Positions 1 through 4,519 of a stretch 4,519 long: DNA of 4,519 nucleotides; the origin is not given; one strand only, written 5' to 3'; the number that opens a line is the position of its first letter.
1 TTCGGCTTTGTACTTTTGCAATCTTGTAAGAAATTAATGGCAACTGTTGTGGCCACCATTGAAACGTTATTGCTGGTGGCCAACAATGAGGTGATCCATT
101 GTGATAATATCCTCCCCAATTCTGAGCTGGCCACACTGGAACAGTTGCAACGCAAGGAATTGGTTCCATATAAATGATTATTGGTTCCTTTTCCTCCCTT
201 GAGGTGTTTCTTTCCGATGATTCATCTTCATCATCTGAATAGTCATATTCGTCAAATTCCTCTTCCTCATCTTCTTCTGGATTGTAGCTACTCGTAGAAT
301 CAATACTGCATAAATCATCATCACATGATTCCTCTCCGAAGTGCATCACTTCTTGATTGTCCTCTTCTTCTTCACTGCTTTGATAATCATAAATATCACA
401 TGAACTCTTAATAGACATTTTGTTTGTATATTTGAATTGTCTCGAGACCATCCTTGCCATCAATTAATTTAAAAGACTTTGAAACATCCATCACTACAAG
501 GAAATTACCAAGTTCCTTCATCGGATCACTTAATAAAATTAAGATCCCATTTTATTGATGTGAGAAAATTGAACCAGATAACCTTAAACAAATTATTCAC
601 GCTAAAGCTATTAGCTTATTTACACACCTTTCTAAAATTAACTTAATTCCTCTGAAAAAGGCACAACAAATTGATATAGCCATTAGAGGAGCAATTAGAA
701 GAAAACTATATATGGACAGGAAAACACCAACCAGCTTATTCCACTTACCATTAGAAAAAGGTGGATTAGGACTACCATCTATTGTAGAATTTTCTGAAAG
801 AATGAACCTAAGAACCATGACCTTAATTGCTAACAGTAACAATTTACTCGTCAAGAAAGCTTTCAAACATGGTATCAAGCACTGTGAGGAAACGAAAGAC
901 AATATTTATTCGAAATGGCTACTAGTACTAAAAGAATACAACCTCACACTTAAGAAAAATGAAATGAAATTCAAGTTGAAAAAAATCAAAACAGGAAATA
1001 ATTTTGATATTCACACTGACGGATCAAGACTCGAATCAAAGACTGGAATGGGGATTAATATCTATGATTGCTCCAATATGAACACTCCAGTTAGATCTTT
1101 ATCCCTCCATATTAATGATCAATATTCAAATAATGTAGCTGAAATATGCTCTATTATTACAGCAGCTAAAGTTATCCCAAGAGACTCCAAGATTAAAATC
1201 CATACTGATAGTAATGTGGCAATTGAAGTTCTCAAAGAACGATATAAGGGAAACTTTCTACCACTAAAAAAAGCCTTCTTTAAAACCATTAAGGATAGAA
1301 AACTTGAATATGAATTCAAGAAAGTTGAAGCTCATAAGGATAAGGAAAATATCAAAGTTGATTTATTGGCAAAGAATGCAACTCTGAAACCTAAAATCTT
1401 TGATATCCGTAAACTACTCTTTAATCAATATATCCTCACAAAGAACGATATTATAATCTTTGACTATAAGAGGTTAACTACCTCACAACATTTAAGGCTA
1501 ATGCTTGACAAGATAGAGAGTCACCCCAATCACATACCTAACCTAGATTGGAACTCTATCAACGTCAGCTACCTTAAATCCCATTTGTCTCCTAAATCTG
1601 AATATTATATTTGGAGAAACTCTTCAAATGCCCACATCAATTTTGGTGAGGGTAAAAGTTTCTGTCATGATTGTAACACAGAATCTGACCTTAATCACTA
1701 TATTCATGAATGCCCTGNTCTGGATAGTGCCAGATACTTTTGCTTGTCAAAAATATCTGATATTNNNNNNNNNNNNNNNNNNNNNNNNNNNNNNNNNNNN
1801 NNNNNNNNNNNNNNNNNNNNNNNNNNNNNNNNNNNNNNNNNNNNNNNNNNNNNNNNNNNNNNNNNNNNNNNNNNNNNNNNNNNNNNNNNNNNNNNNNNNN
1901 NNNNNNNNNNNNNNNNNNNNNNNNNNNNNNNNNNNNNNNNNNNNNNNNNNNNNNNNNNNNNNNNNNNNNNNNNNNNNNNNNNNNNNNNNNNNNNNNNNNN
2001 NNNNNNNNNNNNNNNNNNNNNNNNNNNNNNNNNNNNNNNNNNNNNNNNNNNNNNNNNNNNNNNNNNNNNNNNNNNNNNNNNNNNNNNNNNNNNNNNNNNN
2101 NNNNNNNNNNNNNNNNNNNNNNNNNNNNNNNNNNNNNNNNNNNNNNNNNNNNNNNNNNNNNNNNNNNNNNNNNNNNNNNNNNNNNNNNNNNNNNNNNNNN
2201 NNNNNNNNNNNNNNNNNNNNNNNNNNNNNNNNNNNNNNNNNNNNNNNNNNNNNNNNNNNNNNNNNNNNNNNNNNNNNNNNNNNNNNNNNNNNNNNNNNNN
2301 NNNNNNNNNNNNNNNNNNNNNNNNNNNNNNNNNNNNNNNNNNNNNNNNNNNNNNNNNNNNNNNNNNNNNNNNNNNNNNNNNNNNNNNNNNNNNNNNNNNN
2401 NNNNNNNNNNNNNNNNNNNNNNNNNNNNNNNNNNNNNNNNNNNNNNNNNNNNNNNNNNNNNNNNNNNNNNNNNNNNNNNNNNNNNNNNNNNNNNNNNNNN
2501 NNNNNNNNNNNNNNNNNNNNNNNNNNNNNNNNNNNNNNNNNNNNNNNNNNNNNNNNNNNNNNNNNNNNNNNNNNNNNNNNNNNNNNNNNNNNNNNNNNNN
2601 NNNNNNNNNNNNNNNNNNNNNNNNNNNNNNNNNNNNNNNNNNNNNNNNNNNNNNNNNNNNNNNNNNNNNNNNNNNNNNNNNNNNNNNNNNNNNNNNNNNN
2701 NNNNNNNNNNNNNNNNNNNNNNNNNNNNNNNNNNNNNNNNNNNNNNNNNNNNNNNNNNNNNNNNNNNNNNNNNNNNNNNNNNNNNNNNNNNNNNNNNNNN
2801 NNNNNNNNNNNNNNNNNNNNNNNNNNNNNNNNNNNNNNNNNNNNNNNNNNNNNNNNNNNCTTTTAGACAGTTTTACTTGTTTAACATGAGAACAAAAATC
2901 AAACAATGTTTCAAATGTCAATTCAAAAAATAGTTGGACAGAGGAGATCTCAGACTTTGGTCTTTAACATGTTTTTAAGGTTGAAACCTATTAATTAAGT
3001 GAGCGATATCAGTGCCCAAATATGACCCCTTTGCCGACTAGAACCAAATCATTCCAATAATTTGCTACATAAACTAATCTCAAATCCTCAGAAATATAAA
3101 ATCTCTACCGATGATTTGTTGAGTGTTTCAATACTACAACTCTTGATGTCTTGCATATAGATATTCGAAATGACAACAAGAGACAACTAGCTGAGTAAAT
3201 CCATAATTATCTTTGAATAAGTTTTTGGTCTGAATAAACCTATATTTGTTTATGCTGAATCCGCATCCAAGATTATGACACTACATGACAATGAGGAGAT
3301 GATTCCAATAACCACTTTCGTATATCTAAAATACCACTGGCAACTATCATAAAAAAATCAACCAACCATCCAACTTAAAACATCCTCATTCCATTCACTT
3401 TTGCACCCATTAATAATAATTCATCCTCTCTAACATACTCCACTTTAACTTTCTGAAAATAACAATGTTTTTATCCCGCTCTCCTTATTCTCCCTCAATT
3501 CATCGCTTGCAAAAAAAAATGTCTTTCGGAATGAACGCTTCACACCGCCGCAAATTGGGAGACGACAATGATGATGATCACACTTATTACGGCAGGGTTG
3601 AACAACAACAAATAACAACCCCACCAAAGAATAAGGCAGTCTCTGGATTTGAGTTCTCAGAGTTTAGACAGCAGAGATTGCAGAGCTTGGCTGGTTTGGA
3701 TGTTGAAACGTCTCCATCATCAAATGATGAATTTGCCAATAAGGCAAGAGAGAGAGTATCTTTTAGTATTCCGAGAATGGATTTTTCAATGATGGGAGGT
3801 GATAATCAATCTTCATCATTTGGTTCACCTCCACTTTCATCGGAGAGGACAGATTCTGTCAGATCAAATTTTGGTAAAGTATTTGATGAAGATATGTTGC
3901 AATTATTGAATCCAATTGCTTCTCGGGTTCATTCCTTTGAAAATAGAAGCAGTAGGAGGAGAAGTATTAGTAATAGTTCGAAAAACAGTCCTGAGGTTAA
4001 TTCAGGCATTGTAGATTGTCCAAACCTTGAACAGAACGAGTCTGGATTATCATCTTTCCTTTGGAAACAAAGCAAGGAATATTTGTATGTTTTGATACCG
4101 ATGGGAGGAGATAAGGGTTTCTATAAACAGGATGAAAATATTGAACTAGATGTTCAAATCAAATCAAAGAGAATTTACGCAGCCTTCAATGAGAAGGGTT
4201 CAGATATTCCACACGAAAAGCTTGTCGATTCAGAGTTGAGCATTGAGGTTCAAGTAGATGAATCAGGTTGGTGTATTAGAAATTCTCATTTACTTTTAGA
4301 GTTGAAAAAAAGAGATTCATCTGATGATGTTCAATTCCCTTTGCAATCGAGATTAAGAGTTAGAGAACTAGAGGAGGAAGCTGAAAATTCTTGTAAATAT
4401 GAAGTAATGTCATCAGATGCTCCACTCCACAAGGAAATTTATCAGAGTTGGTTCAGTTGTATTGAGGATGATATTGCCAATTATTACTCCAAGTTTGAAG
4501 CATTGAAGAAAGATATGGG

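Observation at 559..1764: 5'-truncated L1-like (Zorro-like) LINE copy retaining a long intact ORF2 C-terminal frame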

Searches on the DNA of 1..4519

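Call 89: search_rna_families(source=window, threshold=gathering)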
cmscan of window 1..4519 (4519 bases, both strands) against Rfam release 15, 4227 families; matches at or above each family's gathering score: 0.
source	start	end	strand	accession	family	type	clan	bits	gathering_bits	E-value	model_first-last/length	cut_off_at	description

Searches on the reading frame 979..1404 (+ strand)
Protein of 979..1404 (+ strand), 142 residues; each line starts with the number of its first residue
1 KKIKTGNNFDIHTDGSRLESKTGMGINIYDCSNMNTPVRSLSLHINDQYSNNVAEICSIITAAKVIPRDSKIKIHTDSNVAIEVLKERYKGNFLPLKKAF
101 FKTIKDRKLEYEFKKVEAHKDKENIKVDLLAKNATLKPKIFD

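Call 84: search_solved_structures(query=window:979-1404:+, max_evalue=0.001, show_alignments=1)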
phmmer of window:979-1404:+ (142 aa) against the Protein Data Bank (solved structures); distinct sequences matched with E-value up to 0.001: 0.

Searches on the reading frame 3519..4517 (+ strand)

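Call 7: search_protein_families(library=pfam, proteins=[window:3519-4517:+], max_evalue=1)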
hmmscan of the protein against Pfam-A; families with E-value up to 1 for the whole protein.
window:3519-4517:+ (333 aa): 1 family
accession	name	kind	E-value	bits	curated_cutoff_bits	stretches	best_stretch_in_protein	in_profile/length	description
PF04969.22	CS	-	0.00072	20.9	21.3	1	180-264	3-78/78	CS domain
